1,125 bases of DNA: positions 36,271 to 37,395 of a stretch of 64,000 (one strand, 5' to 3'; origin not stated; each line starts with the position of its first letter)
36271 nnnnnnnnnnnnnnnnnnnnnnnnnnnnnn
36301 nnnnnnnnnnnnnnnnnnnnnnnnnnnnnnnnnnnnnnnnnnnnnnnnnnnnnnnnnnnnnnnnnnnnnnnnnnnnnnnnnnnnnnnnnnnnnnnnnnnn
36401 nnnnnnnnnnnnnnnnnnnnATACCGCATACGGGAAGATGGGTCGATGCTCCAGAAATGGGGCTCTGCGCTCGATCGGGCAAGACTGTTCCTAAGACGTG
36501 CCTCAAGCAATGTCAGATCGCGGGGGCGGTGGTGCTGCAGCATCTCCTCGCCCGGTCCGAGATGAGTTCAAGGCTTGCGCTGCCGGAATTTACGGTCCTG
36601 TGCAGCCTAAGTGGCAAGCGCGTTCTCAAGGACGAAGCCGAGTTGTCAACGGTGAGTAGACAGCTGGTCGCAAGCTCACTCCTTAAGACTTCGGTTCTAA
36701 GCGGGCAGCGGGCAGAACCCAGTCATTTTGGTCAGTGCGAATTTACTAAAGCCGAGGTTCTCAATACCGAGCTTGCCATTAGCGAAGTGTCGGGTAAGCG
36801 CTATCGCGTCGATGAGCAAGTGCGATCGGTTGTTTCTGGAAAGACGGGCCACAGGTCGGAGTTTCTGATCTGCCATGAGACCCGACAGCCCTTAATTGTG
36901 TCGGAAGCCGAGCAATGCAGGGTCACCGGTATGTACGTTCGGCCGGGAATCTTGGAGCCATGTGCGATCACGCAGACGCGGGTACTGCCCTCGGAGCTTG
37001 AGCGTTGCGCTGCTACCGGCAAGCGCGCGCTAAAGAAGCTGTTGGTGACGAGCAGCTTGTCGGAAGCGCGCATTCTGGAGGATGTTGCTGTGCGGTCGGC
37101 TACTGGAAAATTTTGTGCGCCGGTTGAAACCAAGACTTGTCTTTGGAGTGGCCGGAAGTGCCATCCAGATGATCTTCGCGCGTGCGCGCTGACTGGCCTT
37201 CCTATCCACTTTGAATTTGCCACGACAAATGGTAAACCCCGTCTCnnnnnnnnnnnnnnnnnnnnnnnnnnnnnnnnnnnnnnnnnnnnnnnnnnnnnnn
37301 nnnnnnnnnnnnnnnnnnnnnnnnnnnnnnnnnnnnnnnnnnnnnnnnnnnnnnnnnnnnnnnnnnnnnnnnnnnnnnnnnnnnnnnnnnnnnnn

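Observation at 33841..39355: SNF2 helicase with a novel Cys-rich tandem-repeat C-terminal domain followed by a RecB-like/RNase-H-like nuclease: candidate defence or DNA-processing module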

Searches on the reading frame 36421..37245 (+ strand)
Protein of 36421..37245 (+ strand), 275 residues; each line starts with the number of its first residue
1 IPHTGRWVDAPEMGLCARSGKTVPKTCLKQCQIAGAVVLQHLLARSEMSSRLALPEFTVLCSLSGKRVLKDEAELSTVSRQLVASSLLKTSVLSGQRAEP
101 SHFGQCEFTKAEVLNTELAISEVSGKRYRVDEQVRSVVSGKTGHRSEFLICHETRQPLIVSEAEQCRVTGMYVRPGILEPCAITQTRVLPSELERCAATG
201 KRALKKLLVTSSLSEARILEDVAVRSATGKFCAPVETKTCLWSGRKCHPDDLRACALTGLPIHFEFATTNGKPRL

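Call 61: search_protein_representatives(alignment_id=A2)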
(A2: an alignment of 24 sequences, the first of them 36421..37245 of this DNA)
Query: 24 sequences, 275 profile positions. Proteins with E-value up to 0.001 (for the whole library): 504; up to 1e-10: 395; up to 1e-30: 240. The best 150 are listed.
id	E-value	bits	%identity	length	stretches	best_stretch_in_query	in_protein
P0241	6.3e-193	655.2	-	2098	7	2-227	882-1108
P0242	1.3e-182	621.3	-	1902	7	2-211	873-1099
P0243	3.9e-180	613.2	-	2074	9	4-227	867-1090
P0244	1.1e-172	588.8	-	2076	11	2-215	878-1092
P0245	1.3e-171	585.2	-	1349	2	61-275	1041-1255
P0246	4.2e-162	554.1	-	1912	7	2-202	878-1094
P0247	9.6e-156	533.2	-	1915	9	1-210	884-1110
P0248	4.1e-152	521.3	-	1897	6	4-206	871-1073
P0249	1.7e-146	502.8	-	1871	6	13-203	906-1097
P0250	2.0e-146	502.6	-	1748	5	2-202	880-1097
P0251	5.4e-145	498.0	-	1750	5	2-226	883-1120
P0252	2.8e-139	479.2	-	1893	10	7-255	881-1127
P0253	4.1e-139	478.7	-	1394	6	2-204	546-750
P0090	3.4e-137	472.4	-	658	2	2-207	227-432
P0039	8.1e-136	467.8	-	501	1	2-275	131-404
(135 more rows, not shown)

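Call 98: search_solved_structures(query=A2, max_evalue=10)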
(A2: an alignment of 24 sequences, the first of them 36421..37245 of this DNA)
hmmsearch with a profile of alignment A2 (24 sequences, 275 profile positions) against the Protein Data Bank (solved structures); distinct sequences matched with E-value up to 10: 11.
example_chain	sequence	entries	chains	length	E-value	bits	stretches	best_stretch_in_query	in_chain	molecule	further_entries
6zt4_A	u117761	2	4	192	0.011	18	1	92-218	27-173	Pentapeptide repeat protein MfpA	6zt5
6xkc_A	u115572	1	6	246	0.19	13.9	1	125-216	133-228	Protein fem-1 homolog C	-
7jya_A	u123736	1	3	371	0.39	12.9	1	126-216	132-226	Protein fem-1 homolog C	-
6lf0_A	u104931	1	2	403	0.46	12.7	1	126-216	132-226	Protein fem-1 homolog C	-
6lbn_A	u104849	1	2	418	0.49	12.6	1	126-216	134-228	Protein fem-1 homolog C,Peptide from Nucleotide exchange factor SIL1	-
6ldp_A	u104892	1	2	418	0.49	12.6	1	126-216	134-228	Protein fem-1 homolog C,Peptide from Cyclin-dependent kinase 5 activator 1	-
6lbg_B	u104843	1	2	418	0.49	12.6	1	126-216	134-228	Protein fem-1 homolog C,Peptide from Olfactory receptor 51B2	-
6le6_A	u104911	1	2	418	0.49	12.6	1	126-216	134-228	Protein fem-1 homolog C,10-mer peptide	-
6ley_A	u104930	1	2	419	0.49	12.6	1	126-216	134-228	Protein fem-1 homolog C,Peptide from Nucleotide exchange factor SIL1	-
6len_A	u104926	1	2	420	0.5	12.6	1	126-216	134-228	Protein fem-1 homolog C,NS11 peptide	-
8pql_H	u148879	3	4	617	0.92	11.7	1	126-216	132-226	Protein fem-1 homolog C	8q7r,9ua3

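Call 100: search_solved_structures(query=A2, max_evalue=0.05, show_alignments=1)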
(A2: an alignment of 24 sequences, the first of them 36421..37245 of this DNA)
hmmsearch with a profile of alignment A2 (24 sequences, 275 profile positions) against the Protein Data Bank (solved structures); distinct sequences matched with E-value up to 0.05: 1.
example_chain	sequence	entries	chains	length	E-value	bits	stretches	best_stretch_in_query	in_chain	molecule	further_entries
6zt4_A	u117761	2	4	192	0.011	18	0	92-218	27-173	Pentapeptide repeat protein MfpA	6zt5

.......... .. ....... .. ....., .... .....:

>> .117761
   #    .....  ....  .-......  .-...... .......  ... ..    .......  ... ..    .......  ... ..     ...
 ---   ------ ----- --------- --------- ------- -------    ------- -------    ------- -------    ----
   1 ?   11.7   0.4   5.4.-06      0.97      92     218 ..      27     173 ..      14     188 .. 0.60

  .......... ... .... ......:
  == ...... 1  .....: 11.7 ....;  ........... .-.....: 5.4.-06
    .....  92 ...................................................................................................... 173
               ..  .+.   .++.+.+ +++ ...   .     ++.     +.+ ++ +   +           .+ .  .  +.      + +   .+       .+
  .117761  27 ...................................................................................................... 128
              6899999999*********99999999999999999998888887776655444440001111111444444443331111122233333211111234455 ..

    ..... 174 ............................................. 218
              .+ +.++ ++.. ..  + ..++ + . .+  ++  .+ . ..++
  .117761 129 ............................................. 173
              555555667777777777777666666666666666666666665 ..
